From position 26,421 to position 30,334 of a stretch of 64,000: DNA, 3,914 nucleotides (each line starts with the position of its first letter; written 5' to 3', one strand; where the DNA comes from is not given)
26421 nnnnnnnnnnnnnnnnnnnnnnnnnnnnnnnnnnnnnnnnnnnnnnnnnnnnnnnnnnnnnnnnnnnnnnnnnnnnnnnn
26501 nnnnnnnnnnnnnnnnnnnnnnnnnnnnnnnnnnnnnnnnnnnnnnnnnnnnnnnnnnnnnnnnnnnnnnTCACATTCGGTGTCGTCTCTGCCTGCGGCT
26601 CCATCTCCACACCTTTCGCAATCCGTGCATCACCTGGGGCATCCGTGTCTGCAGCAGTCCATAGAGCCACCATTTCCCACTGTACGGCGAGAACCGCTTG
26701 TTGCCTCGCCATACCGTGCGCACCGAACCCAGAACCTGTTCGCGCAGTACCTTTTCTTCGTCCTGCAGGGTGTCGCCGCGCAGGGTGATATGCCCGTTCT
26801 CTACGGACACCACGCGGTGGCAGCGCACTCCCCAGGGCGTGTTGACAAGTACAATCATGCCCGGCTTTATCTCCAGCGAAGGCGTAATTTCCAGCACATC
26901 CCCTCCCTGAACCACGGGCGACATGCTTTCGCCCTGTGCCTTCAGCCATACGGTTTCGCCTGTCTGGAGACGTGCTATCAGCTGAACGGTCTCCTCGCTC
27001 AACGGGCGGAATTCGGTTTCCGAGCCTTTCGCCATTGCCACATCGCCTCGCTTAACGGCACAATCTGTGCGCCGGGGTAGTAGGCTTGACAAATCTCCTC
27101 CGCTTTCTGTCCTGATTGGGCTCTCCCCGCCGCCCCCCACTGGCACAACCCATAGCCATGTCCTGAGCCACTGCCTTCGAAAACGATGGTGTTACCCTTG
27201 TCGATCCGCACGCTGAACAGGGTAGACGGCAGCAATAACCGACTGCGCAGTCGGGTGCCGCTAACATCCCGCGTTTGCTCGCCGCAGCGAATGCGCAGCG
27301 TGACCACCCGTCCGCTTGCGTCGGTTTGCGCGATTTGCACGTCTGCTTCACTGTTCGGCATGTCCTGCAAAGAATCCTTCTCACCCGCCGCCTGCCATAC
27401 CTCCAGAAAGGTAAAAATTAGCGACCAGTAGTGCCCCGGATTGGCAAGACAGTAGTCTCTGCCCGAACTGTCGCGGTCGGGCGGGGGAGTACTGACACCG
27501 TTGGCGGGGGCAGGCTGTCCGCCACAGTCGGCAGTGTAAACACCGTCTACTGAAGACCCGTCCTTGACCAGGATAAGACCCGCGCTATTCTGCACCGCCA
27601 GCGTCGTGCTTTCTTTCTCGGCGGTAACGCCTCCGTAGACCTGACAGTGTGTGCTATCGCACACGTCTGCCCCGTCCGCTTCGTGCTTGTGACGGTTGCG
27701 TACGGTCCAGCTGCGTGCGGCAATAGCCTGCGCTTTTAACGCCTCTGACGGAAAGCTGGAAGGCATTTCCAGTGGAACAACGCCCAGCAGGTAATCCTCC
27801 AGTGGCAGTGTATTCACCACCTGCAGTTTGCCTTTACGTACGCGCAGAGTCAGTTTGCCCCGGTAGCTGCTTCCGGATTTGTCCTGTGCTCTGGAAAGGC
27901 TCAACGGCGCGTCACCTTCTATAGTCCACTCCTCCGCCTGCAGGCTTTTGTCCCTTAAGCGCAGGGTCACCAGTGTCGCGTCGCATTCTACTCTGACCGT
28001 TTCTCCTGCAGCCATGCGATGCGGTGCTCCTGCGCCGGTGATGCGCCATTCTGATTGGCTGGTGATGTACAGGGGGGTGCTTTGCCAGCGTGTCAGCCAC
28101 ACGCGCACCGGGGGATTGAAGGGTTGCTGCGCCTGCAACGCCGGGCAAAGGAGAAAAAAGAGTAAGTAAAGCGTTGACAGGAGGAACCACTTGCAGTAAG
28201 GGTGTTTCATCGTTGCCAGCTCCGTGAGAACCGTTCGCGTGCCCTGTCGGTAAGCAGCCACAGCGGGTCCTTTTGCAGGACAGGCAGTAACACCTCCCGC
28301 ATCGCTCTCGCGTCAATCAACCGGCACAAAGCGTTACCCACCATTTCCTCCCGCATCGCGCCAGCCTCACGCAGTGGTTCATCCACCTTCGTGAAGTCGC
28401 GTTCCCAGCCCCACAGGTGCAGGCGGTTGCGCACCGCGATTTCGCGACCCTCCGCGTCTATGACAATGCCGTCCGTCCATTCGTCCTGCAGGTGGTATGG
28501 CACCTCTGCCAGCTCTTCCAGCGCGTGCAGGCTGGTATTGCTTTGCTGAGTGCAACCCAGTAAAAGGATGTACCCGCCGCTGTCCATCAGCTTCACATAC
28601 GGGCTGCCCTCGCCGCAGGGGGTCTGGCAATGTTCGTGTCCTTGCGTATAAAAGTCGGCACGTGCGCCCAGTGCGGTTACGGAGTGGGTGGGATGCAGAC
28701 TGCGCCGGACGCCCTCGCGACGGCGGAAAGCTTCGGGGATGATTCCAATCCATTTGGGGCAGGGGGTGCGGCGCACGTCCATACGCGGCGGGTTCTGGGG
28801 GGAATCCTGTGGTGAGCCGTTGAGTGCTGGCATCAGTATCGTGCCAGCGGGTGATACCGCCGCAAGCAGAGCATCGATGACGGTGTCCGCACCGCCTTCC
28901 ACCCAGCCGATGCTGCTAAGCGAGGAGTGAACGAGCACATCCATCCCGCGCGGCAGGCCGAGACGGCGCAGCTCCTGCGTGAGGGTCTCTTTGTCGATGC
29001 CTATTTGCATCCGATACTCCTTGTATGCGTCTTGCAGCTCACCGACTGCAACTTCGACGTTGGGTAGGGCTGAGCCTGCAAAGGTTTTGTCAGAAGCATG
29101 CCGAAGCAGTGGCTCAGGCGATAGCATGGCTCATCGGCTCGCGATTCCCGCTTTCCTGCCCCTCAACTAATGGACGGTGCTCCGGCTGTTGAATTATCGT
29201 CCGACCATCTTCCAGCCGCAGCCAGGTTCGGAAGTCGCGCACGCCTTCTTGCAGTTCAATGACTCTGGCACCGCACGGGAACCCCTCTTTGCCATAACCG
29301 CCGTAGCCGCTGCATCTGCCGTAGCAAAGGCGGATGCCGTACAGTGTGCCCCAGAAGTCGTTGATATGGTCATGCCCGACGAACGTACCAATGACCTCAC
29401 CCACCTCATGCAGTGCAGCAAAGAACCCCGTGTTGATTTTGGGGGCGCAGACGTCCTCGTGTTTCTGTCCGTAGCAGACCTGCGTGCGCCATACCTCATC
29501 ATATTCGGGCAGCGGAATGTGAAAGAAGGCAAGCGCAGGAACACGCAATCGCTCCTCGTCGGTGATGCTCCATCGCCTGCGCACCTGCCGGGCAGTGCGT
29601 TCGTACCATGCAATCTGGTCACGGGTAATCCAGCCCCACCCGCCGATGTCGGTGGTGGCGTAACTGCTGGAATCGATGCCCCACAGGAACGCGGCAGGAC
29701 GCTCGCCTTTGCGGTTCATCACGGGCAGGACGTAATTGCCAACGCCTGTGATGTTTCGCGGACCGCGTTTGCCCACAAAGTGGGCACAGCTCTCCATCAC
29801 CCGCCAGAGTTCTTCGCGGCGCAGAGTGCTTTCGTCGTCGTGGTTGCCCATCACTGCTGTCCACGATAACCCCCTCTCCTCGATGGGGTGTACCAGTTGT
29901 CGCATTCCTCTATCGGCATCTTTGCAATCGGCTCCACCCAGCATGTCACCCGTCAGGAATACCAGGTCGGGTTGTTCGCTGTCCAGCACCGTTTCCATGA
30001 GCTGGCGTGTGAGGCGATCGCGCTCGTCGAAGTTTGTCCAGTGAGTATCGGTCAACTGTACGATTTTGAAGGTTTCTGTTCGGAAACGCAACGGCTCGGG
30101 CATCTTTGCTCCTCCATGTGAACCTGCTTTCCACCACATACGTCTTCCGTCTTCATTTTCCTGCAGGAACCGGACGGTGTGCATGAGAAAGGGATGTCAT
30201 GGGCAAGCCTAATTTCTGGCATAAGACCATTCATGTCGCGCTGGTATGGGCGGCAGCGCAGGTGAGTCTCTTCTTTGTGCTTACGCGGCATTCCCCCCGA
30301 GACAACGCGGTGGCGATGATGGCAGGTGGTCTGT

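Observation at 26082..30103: Co-directional block with a soluble S24/S26 peptidase, a PqqD-like peptide-binding protein, a candidate Cys-containing peptide, SpoIID, an AAC(3)-like acetyltransferase and a phosphoesterase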

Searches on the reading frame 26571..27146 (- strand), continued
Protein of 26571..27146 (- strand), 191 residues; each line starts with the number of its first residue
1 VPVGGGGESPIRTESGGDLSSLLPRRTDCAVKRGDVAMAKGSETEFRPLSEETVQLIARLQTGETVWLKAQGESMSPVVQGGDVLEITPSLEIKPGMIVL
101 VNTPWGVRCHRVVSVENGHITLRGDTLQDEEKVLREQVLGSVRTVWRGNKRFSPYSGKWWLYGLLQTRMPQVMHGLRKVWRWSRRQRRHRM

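Call 69: search_protein_families(library=ncbifam, proteins=[L153:200-517:+, L153:409-1626:+, L153:2120-3295:+, L153:3255-4151:+, L153:4177-5118:+, L142:496-1692:+, L142:2059-2400:+, L142:2375-3442:+, L142:3370-4575:+], max_evalue=1e-10)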
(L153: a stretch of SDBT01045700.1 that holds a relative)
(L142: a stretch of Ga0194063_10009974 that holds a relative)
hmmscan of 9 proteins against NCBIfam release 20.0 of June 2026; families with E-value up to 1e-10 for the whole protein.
L153:200-517:+ (106 aa): 2 families
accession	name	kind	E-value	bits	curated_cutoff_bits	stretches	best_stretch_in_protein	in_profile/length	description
TIGR03859.1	PQQ_PqqD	equivalog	7.5e-12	45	46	1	41-97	25-80/81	pyrroloquinoline quinone biosynthesis peptide chaperone PqqD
NF033536.1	lasso_PqqD_Bac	exception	9.6e-11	41.7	80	0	41-97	30-86/88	lasso peptide biosynthesis PqqD family chaperone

L153:409-1626:+ (406 aa): 25 families
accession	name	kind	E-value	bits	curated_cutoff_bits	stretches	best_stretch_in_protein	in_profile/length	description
TIGR04545.1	rSAM_ahbD_hemeb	equivalog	3.5e-33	115.5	500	1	63-383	5-327/339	heme b synthase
TIGR04250.1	SCM_rSAM_ScmE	equivalog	1e-27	97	400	1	57-390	2-344/358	SynChlorMet cassette radical SAM/SPASM protein ScmE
TIGR04055.1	rSAM_NirJ2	equivalog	1.5e-25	90.4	500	1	64-382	6-313/326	putative heme d1 biosynthesis radical SAM protein NirJ2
TIGR04546.1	rSAM_ahbC_deAc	equivalog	1.4e-24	86.7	650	1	46-224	29-201/390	12,18-didecarboxysiroheme deacetylase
TIGR03962.1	mycofact_rSAM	equivalog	6.6e-22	78.1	265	1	57-378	11-318/339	mycofactocin radical SAM maturase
TIGR04347.1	pseudo_SAM_Halo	equivalog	7.7e-21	74.8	525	1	61-241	41-214/390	TIGR04347 family pseudo-SAM/SPASM protein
NF045574.1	sacti_mat_StsB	exception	3e-20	72.5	625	1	64-225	102-258/466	StsB family radical SAM/SPASM domain sactipeptide maturase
NF050035.1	rSAM_WgK_link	exception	5.9e-20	71.6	650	1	55-213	6-161/367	radical SAM/SPASM peptide maturase WgkB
TIGR04051.1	rSAM_NirJ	equivalog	1.4e-19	70.3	515.45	1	63-231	7-171/354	heme d1 biosynthesis radical SAM protein NirJ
TIGR04054.1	rSAM_NirJ1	equivalog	1.7e-19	69.7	650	1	63-224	41-198/387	putative heme d1 biosynthesis radical SAM protein NirJ1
NF001199.0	PRK00164.2-1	equivalog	3.2e-19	69.2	231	1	59-224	13-176/308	GTP 3',8-cyclase MoaA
TIGR02668.1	moaA_archaeal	equivalog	5.8e-19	68.2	325.25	1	61-224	13-174/303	GTP 3',8-cyclase MoaA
TIGR04053.2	TIGR04053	equivalog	8.3e-19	68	395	1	56-223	6-173/366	TIGR04053 family radical SAM/SPASM domain-containing protein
TIGR04251.1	SCM_rSAM_ScmF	equivalog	9.7e-19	68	400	1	64-233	10-179/353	SynChlorMet cassette radical SAM/SPASM protein ScmF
TIGR04340.1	rSAM_ACGX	hypoth_equivalog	6.2e-18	65.1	400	1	61-222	6-168/341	radical SAM/SPASM domain protein, ACGX system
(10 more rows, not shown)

L153:2120-3295:+ (392 aa): 26 families (the best 25 are shown)
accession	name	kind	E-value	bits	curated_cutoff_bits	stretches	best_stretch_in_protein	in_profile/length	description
TIGR04545.1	rSAM_ahbD_hemeb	equivalog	7.3e-32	111.1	500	1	27-202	2-174/339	heme b synthase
TIGR04055.1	rSAM_NirJ2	equivalog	1.3e-28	100.4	500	1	27-341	2-310/326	putative heme d1 biosynthesis radical SAM protein NirJ2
TIGR03962.1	mycofact_rSAM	equivalog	5.2e-23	81.7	265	1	28-349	15-327/339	mycofactocin radical SAM maturase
NF045574.1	sacti_mat_StsB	exception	9.8e-23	80.7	625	1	23-338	94-398/466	StsB family radical SAM/SPASM domain sactipeptide maturase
TIGR04347.1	pseudo_SAM_Halo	equivalog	1.4e-21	77.3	525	1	27-189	40-198/390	TIGR04347 family pseudo-SAM/SPASM protein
TIGR04251.1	SCM_rSAM_ScmF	equivalog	1.4e-21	77.3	400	1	26-195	5-174/353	SynChlorMet cassette radical SAM/SPASM protein ScmF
TIGR02668.1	moaA_archaeal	equivalog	4.8e-21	75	325.25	1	25-201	10-184/303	GTP 3',8-cyclase MoaA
TIGR04340.1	rSAM_ACGX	hypoth_equivalog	1.2e-20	74.1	400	1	29-188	7-167/341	radical SAM/SPASM domain protein, ACGX system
TIGR04546.1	rSAM_ahbC_deAc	equivalog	1.8e-20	73.1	650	1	27-190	41-200/390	12,18-didecarboxysiroheme deacetylase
TIGR04133.1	rSAM_w_lipo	hypoth_equivalog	2.7e-20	72.6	425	1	20-333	19-328/350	TIGR04133 family radical SAM/SPASM protein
TIGR04051.1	rSAM_NirJ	equivalog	5.8e-20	71.6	515.45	1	29-190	6-163/354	heme d1 biosynthesis radical SAM protein NirJ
TIGR04054.1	rSAM_NirJ1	equivalog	1.7e-19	69.7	650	1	26-190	37-197/387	putative heme d1 biosynthesis radical SAM protein NirJ1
TIGR02666.1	moaA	equivalog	2.3e-18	66.3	284.05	1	29-192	14-182/336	GTP 3',8-cyclase MoaA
TIGR04250.1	SCM_rSAM_ScmE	equivalog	7.5e-18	64.5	400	1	27-189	5-164/358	SynChlorMet cassette radical SAM/SPASM protein ScmE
NF001199.0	PRK00164.2-1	equivalog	8.5e-18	64.5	231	1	28-192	15-177/308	GTP 3',8-cyclase MoaA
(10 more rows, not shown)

L153:3255-4151:+ (299 aa): 0 families

L153:4177-5118:+ (314 aa): 2 families
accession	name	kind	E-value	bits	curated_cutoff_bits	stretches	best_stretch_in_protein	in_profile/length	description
TIGR02228.1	sigpep_I_arch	equivalog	6.7e-16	58.6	51.85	1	44-124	38-120/158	signal peptidase I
NF040503.1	resist_ArsN1a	equivalog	1.4e-11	44.4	170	1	199-287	50-138/159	arsinothricin resistance N-acetyltransferase ArsN1 family A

L142:496-1692:+ (399 aa): 25 families
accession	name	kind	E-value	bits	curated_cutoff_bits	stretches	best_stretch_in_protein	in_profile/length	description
TIGR03962.1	mycofact_rSAM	equivalog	2.2e-23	83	265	1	32-373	14-337/339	mycofactocin radical SAM maturase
TIGR04545.1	rSAM_ahbD_hemeb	equivalog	5e-23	82.1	500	1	34-178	4-144/339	heme b synthase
NF045574.1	sacti_mat_StsB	exception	4.8e-22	78.4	625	1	10-177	77-237/466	StsB family radical SAM/SPASM domain sactipeptide maturase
TIGR04055.1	rSAM_NirJ2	equivalog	5.6e-20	72.1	500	1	36-200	6-165/326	putative heme d1 biosynthesis radical SAM protein NirJ2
TIGR04347.1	pseudo_SAM_Halo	equivalog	8.4e-19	68.1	525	1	35-172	43-175/390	TIGR04347 family pseudo-SAM/SPASM protein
TIGR04251.1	SCM_rSAM_ScmF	equivalog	1.4e-18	67.4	400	1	29-173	3-146/353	SynChlorMet cassette radical SAM/SPASM protein ScmF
TIGR02109.1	PQQ_syn_pqqE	equivalog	1.4e-18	66.9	381.35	1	32-177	9-150/358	pyrroloquinoline quinone biosynthesis protein PqqE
TIGR04546.1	rSAM_ahbC_deAc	equivalog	2.6e-18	66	650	1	35-173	44-177/390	12,18-didecarboxysiroheme deacetylase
TIGR04051.1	rSAM_NirJ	equivalog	2.4e-17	62.9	515.45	1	35-174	7-141/354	heme d1 biosynthesis radical SAM protein NirJ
TIGR04250.1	SCM_rSAM_ScmE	equivalog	8.6e-17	61.1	400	1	32-178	5-147/358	SynChlorMet cassette radical SAM/SPASM protein ScmE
TIGR02668.1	moaA_archaeal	equivalog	1.1e-16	60.7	325.25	1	29-173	9-148/303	GTP 3',8-cyclase MoaA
TIGR04054.1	rSAM_NirJ1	equivalog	6.1e-16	58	650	1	7-167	13-168/387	putative heme d1 biosynthesis radical SAM protein NirJ1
TIGR02666.1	moaA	equivalog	2.6e-15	56.3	284.05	1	30-174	10-156/336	GTP 3',8-cyclase MoaA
TIGR04340.1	rSAM_ACGX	hypoth_equivalog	3e-15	56.3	400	1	34-174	7-147/341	radical SAM/SPASM domain protein, ACGX system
NF001199.0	PRK00164.2-1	equivalog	3e-14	52.9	231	1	30-170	12-147/308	GTP 3',8-cyclase MoaA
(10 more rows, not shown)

L142:2059-2400:+ (114 aa): 0 families

L142:2375-3442:+ (356 aa): 2 families
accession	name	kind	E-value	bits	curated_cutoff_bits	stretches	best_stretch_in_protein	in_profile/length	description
TIGR03103.1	trio_acet_GNAT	equivalog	1.4e-13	50.3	569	1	228-321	120-216/547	N-acetylglutaminylglutamine synthetase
TIGR01575.1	rimI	equivalog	4e-13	49.7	86.4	1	233-320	33-115/132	ribosomal protein S18-alanine N-acetyltransferase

L142:3370-4575:+ (402 aa): 27 families (the best 25 are shown)
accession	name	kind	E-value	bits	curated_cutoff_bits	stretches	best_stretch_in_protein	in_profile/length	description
TIGR04250.1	SCM_rSAM_ScmE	equivalog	3.5e-24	85.4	400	1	47-213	2-165/358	SynChlorMet cassette radical SAM/SPASM protein ScmE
TIGR04545.1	rSAM_ahbD_hemeb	equivalog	4.7e-24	85.5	500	1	52-241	4-189/339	heme b synthase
TIGR04347.1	pseudo_SAM_Halo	equivalog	6.6e-24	84.9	525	1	51-241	41-226/390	TIGR04347 family pseudo-SAM/SPASM protein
NF045574.1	sacti_mat_StsB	exception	1.2e-23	83.8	625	1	53-214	101-257/466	StsB family radical SAM/SPASM domain sactipeptide maturase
TIGR04051.1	rSAM_NirJ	equivalog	3.3e-23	82.2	515.45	1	54-241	8-188/354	heme d1 biosynthesis radical SAM protein NirJ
TIGR03962.1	mycofact_rSAM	equivalog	8.2e-23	81.1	265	1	44-216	8-176/339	mycofactocin radical SAM maturase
TIGR04251.1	SCM_rSAM_ScmF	equivalog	5.3e-21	75.4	400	1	54-212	10-168/353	SynChlorMet cassette radical SAM/SPASM protein ScmF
TIGR04546.1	rSAM_ahbC_deAc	equivalog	1e-20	73.9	650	1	52-216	43-203/390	12,18-didecarboxysiroheme deacetylase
TIGR02668.1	moaA_archaeal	equivalog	1.9e-20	73.1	325.25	1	49-219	11-179/303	GTP 3',8-cyclase MoaA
TIGR04053.2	TIGR04053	equivalog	3.4e-20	72.6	395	1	44-216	4-176/366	TIGR04053 family radical SAM/SPASM domain-containing protein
TIGR02109.1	PQQ_syn_pqqE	equivalog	6.1e-20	71.4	381.35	1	45-220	4-176/358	pyrroloquinoline quinone biosynthesis protein PqqE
TIGR04054.1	rSAM_NirJ1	equivalog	5.8e-19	68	650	1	51-227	39-211/387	putative heme d1 biosynthesis radical SAM protein NirJ1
TIGR04055.1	rSAM_NirJ2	equivalog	8.4e-19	68.2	500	1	53-215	5-163/326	putative heme d1 biosynthesis radical SAM protein NirJ2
NF001199.0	PRK00164.2-1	equivalog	4.9e-18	65.3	231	1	45-216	9-178/308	GTP 3',8-cyclase MoaA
TIGR04340.1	rSAM_ACGX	hypoth_equivalog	2.6e-17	63.1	400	1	48-223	3-179/341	radical SAM/SPASM domain protein, ACGX system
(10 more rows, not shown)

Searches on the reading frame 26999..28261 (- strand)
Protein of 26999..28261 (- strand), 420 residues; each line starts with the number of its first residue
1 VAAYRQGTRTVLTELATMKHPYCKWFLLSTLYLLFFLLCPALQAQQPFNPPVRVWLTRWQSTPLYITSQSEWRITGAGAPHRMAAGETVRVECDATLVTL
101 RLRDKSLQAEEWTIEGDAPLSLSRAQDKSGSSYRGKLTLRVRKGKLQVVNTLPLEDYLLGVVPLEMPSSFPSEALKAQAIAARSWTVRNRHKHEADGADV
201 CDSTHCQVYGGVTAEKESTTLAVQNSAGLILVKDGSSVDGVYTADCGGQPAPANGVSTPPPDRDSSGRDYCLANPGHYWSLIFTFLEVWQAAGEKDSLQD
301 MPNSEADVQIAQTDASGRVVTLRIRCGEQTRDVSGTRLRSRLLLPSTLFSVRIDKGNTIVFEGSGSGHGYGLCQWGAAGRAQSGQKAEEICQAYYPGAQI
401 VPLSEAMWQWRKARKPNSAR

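Call 3: search_protein_families(library=pfam, proteins=[window:26999-28261:-], max_evalue=0.01)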
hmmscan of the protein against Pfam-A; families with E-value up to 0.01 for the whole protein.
window:26999-28261:- (420 aa): 1 family
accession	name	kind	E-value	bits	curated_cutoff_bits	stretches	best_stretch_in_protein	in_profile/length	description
PF08486.15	SpoIID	-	1.1e-29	103.4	23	1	143-231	2-95/97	Stage II sporulation protein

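Call 4: search_protein_families(library=ncbifam, proteins=[window:26999-28261:-], max_evalue=0.01)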
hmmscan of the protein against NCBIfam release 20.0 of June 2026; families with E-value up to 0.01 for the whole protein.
window:26999-28261:- (420 aa): 2 families
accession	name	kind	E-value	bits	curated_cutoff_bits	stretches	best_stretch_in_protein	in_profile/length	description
TIGR02669.1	SpoIID_LytB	domain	1.4e-53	182.5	83.3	1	147-401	1-269/270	SpoIID/LytB domain-containing protein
TIGR02870.1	spore_II_D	equivalog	4e-41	141.2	234.75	1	137-401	57-336/338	stage II sporulation protein D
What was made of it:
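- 26999..28210 (-): SpoIID/LytB-domain protein, 403 aa, with an N-terminal signal-like hydrophobic segment. Its 3' end overlaps the peptidase start by 37 nt. It is the only non-RiPP gene constantly attached to the trio. Pfam SpoIID, 103 bits; TIGR02669, 182.5 bits, above cutoff (calls 3, 4).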

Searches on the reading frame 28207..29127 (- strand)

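Call 3: search_protein_families(library=pfam, proteins=[window:28207-29127:-], max_evalue=0.01)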
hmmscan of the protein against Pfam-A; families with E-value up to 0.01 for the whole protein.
window:28207-29127:- (306 aa): 1 family
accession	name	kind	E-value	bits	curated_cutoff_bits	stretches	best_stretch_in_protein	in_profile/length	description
PF02522.19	Antibiotic_NAT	-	3.2e-60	204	25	1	65-280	1-227/232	Aminoglycoside 3-N-acetyltransferase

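Call 4: search_protein_families(library=ncbifam, proteins=[window:28207-29127:-], max_evalue=0.01)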
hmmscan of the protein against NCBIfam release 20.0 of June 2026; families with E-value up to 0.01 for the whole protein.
window:28207-29127:- (306 aa): 5 families
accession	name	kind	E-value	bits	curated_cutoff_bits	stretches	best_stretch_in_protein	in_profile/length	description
NF033082.0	AAC_3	equivalog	4.9e-40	137.5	270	1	46-277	3-251/262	aminoglycoside 3-N-acetyltransferase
NF033081.0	AAC_3_IV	equivalog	6.5e-38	130.5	420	1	48-293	3-235/252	AAC(3)-IV family aminoglycoside N-acetyltransferase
NF033080.0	AAC_3_II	subfamily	4.9e-29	101.6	480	1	46-276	4-254/268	AAC(3)-II family aminoglycoside N-acetyltransferase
NF033180.1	AAC_3_VIII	exception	1.6e-24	86.6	560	1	45-226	15-208/286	aminoglycoside N-acetyltransferase AAC(3)-VIII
NF033612.0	AAC_3_VIa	exception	7.8e-17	61.4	675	1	46-209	22-196/298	aminoglycoside N-acetyltransferase AAC(3)-VIa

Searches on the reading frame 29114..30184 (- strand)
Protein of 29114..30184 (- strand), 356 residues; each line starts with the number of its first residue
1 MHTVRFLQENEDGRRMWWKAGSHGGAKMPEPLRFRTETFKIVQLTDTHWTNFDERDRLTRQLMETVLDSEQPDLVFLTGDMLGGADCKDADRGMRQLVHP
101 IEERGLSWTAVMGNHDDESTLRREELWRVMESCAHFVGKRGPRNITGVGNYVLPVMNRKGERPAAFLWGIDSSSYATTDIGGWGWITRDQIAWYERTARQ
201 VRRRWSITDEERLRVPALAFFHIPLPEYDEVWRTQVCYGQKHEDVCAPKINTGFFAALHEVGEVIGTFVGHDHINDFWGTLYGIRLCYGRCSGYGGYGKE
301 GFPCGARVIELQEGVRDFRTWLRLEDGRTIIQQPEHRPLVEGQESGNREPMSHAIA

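Call 3: search_protein_families(library=pfam, proteins=[window:29114-30184:-], max_evalue=0.01)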
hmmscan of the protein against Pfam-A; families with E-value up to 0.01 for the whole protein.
window:29114-30184:- (356 aa): 1 family
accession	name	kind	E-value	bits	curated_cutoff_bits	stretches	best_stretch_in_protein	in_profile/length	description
PF00149.33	Metallophos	-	7.9e-10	39.9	21.5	1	39-274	1-190/191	Calcineurin-like phosphoesterase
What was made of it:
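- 29114..30103 (-): Calcineurin-like metallophosphoesterase, 329 aa. It is context only and not part of the conserved unit. Pfam Metallophos, 39.9 bits (call 3).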

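Call 4: search_protein_families(library=ncbifam, proteins=[window:29114-30184:-], max_evalue=0.01)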
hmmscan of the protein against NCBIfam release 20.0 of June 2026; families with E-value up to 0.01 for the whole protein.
window:29114-30184:- (356 aa): 2 families
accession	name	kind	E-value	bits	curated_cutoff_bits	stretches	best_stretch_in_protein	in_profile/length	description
NF033458.1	lipid_A_LpxG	equivalog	3.2e-06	26.7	350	1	37-124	43-126/321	UDP-2,3-diacylglucosamine diphosphatase LpxG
TIGR04123.1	P_estr_lig_assc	hypoth_equivalog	0.00021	20.7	150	1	61-120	54-112/207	ligase-associated DNA damage response endonuclease PdeM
